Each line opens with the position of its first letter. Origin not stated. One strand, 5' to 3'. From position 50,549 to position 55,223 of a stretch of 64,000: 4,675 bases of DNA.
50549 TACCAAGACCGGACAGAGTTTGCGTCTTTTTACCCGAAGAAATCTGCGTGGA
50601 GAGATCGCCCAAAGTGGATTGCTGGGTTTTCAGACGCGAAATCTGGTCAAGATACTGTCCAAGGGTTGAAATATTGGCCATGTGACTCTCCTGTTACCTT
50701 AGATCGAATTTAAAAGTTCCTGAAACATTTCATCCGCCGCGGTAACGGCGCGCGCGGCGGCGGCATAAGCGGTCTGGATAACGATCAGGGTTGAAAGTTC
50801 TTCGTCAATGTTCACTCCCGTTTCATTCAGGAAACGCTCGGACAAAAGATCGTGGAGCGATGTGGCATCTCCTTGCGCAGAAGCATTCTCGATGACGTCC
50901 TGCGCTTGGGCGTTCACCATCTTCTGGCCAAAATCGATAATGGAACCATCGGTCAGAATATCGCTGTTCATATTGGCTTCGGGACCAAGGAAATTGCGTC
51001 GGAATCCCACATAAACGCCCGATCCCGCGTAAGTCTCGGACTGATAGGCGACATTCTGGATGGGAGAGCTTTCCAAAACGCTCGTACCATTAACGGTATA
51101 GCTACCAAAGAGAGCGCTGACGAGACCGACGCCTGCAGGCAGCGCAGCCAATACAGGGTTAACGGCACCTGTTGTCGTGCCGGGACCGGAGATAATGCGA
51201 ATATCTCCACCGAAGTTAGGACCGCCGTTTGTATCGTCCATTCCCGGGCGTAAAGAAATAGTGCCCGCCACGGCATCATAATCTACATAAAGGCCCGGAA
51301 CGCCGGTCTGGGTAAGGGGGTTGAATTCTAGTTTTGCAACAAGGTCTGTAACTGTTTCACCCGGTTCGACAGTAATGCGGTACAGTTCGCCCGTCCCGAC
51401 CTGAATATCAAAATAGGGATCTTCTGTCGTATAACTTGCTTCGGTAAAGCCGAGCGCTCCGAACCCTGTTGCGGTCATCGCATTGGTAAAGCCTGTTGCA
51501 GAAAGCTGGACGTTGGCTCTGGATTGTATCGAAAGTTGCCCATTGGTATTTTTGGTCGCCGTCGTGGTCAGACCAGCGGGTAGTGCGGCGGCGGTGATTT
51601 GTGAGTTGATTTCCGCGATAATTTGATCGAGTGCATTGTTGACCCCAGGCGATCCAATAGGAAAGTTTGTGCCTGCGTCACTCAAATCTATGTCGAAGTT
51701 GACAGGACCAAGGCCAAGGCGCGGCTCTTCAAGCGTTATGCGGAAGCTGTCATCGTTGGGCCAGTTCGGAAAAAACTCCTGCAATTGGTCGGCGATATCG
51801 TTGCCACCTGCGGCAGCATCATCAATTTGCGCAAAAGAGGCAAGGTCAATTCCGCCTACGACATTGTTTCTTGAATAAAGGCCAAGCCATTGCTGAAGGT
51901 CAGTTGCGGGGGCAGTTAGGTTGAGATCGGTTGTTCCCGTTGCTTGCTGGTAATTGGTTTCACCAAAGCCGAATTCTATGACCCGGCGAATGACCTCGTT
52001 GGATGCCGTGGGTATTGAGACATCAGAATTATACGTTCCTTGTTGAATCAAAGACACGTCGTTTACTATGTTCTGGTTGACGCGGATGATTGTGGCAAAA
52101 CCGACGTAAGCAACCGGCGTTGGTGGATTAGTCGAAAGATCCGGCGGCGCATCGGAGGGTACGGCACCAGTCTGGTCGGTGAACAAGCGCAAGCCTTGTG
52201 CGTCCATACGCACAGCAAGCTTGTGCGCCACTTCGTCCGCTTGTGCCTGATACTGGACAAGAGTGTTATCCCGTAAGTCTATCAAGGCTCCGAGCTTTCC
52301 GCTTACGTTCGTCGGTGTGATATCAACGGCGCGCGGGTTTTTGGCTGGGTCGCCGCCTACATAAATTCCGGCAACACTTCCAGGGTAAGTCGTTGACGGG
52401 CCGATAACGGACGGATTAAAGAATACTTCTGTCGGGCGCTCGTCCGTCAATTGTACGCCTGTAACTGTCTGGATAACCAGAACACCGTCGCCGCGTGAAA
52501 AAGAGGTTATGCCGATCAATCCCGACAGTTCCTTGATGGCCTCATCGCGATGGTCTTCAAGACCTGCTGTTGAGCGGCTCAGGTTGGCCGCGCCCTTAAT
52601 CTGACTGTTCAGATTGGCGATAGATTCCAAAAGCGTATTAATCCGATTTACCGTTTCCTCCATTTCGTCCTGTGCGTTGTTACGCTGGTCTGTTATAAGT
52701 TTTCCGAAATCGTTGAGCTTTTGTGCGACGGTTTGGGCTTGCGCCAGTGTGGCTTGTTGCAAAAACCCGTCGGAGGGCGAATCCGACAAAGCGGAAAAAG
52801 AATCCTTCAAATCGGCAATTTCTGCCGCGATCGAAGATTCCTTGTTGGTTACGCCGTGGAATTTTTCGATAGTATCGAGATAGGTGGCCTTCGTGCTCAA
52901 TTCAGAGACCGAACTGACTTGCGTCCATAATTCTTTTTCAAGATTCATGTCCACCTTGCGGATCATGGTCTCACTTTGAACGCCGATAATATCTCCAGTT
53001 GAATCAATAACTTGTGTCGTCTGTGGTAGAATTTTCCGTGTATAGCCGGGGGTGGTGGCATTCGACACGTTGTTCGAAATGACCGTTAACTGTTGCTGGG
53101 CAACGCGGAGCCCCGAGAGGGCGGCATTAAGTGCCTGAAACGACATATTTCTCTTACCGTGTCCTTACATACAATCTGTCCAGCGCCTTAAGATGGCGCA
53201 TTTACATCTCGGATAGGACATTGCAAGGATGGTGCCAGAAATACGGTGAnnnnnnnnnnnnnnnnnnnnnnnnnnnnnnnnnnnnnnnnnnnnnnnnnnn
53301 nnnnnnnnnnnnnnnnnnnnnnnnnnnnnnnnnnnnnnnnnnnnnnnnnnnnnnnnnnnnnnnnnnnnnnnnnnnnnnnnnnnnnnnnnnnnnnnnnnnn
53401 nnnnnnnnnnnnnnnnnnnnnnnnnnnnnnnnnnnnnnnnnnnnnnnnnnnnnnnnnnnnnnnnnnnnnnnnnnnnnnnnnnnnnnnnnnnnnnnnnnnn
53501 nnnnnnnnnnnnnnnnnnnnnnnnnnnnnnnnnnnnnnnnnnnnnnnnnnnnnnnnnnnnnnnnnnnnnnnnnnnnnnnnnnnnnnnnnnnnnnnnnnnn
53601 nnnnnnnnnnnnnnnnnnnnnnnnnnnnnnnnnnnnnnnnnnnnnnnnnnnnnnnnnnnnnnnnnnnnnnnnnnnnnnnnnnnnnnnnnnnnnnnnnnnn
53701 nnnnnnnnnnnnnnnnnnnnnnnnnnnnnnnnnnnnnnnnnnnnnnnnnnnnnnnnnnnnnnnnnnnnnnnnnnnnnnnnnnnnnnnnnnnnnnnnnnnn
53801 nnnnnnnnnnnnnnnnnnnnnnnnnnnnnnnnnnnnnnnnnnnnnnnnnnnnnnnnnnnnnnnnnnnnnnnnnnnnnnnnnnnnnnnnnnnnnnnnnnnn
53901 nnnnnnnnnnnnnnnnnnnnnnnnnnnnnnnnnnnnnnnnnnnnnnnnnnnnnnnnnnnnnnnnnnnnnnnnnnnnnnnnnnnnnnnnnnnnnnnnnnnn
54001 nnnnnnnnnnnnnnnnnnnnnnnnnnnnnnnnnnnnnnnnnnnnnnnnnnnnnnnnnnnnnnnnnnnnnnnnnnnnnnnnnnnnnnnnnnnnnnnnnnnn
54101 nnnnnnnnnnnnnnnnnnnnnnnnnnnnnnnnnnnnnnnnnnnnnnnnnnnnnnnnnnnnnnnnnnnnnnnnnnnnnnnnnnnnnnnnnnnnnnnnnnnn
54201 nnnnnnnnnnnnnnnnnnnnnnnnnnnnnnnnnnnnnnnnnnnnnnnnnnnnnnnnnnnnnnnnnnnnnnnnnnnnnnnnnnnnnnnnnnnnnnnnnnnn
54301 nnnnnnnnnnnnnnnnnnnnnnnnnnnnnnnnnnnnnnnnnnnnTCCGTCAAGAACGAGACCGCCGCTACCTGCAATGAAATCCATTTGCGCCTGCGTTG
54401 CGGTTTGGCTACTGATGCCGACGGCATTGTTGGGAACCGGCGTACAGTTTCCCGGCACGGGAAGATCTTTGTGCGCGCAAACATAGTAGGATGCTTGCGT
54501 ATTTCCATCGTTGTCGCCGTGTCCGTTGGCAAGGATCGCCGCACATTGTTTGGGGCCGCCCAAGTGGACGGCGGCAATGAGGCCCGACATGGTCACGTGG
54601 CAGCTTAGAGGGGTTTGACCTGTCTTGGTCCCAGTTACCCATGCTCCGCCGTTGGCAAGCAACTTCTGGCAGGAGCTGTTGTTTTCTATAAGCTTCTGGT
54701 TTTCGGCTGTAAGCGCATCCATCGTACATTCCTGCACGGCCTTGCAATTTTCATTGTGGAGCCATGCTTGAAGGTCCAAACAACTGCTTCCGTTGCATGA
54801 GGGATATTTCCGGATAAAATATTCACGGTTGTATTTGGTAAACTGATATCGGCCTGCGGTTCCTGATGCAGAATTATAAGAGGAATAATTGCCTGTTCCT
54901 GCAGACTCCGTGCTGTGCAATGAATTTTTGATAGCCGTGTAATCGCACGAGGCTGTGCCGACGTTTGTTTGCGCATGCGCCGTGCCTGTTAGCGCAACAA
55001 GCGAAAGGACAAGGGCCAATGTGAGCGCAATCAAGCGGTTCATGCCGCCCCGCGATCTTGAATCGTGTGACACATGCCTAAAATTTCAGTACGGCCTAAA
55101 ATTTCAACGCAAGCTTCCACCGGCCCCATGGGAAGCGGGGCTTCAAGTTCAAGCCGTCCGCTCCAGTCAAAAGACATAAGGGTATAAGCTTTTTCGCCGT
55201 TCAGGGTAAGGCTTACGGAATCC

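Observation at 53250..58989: Operon with three secreted paralogues of an unassigned ~350-aa Cys-containing domain inside the T4BSS locus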

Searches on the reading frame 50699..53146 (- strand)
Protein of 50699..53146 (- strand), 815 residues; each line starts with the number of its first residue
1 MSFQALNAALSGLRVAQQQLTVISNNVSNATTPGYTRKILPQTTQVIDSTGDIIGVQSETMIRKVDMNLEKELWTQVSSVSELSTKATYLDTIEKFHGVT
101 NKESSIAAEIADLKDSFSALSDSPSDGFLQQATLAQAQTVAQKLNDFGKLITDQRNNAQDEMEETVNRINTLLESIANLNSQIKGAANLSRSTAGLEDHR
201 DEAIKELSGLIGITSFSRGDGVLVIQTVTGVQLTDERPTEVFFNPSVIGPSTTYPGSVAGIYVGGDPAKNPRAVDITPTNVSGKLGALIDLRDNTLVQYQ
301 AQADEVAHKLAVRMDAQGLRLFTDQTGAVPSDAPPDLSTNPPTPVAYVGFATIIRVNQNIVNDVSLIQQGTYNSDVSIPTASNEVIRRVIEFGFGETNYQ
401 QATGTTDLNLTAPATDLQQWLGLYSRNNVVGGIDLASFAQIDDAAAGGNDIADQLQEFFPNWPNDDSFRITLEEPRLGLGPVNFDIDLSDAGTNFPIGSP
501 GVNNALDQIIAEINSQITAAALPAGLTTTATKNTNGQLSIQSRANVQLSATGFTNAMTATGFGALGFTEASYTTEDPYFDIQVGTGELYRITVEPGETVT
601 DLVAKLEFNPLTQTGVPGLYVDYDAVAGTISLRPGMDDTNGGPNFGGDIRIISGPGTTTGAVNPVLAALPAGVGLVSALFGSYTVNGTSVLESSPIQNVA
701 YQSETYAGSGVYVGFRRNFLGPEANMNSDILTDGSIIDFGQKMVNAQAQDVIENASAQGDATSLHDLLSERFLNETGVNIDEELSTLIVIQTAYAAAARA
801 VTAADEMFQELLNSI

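Call 4: search_protein_families(library=pfam, proteins=[window:50699-53146:-], max_evalue=0.1)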
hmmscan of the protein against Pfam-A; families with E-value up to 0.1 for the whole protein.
window:50699-53146:- (815 aa): 4 families
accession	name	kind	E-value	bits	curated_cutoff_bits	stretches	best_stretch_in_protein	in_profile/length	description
PF22638.1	FlgK_D1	-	9.2e-36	124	28.6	1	101-317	10-217/233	Flagellar hook-associated protein FlgK helical domain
PF06429.18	Flg_bbr_C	-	3.6e-11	42.8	23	1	772-813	4-45/46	Flagellar basal body rod FlgEFG protein C-terminal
PF00460.25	Flg_bb_rod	-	2.7e-07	30.8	20.7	1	6-36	1-31/31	Flagella basal body rod protein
PF21689.3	TorS_sensor_domain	-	0.00096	19.1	27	1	80-190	10-124/275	Sensor protein TorS, sensor domain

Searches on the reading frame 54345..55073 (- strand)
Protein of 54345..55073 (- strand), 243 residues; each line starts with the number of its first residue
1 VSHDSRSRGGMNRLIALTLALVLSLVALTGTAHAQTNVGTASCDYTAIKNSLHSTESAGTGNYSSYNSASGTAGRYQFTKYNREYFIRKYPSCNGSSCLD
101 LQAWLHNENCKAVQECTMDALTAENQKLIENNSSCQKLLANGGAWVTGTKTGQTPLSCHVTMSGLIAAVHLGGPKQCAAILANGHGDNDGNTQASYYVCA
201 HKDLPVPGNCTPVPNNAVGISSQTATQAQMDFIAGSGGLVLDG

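Call 48: search_solved_structures(query=window:54345-55073:-, max_evalue=10, show_alignments=2)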
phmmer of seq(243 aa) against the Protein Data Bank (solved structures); distinct sequences matched with E-value up to 10: 0.

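Call 50: search_protein_families(library=pfam, proteins=[window:54345-54971:-], max_evalue=10)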
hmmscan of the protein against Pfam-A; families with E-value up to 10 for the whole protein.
seq(209 aa): 1 family
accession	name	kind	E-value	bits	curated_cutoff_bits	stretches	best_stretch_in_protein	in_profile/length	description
PF21185.3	RecD_N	-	0.17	12.7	22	1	60-123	40-96/103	RecBCD enzyme subunit RecD, N-terminal domain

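Call 51: find_homologous_proteins(query=window:54345-54971:-, max_evalue=0.001)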
Query seq(209 aa): 210 candidates shared short words with the query, none scored E <= 0.001.

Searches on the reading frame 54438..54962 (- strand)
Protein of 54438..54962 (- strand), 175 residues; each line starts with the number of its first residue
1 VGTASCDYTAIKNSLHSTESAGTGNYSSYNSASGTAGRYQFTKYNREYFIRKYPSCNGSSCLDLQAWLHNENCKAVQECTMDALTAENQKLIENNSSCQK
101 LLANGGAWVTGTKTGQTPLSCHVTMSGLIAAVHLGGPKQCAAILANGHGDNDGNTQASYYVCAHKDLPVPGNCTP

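Call 57: search_solved_structures(query=A5, max_evalue=10, show_alignments=3)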
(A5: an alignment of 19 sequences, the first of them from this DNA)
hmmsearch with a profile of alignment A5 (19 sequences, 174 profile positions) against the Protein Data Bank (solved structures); distinct sequences matched with E-value up to 10: 2.
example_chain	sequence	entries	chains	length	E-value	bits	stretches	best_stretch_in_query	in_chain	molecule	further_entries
9o17_AS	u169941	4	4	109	0.46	13.9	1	18-80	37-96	Small ribosomal subunit protein uS17A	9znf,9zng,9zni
2hpw_A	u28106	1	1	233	0.85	13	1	142-169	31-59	Green fluorescent protein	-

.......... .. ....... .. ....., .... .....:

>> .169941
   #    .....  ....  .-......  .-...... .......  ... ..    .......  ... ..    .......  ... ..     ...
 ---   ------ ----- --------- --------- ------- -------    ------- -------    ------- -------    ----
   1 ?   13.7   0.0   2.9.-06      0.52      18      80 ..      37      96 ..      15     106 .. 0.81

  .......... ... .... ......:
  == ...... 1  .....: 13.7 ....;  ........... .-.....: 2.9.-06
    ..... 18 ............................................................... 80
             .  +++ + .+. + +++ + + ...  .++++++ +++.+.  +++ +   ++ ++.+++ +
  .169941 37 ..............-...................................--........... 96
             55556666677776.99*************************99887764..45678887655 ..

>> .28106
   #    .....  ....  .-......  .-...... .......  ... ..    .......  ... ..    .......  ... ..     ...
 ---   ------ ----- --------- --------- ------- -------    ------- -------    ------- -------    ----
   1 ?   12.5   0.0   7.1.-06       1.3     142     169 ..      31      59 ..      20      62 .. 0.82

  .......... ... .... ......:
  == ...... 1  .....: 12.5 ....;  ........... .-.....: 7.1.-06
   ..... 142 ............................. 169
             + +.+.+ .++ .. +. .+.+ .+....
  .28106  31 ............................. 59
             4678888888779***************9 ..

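Call 58: search_protein_families(library=pfam, alignment_id=A5, max_evalue=1)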
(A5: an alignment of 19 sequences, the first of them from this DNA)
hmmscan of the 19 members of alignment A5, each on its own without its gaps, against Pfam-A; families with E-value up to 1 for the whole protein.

A. member 1, seq(175 aa): 1 family
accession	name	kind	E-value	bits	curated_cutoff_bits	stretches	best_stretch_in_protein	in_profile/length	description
PF21185.3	RecD_N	-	0.12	13.1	22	1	57-120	40-96/103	RecBCD enzyme subunit RecD, N-terminal domain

B. families by the number of members that match (of 19 scanned): 7 families
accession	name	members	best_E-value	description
PF01464.25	SLT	2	0.011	Transglycosylase SLT domain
PF06737.19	Transglycosylas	1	0.0029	Transglycosylase-like domain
PF24148.1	ApeC_platyh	1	0.011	ApeC, platyhelminthes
PF21185.3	RecD_N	1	0.12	RecBCD enzyme subunit RecD, N-terminal domain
PF08884.16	Flagellin_D3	1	0.19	Flagellin D3 domain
PF15560.11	Imm12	1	0.28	Immunity protein 12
PF04734.18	Ceramidase_alk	1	0.34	Neutral/alkaline non-lysosomal ceramidase, N-terminal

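Call 77: search_protein_families(library=phrogs, alignment_id=A5, max_evalue=0.1)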
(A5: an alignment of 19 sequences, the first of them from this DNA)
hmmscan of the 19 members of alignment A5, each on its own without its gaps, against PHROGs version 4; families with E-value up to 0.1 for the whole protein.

A. member 1, seq(175 aa): 1 family
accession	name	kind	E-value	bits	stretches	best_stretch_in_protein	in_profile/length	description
phrog_27130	-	tail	0.039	13.2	1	10-57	247-294/709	tail protein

B. families by the number of members that match (of 19 scanned): 7 families
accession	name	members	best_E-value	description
phrog_27932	-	5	2.2e-06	baseplate hub subunit and tail lysozyme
phrog_24990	-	4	8.3e-07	-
phrog_2013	-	3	0.00019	lytic tail protein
phrog_13449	-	2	0.00045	transglycosylase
phrog_669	-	1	0.011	endolysin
phrog_3025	-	1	0.017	-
phrog_27130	-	1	0.039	tail protein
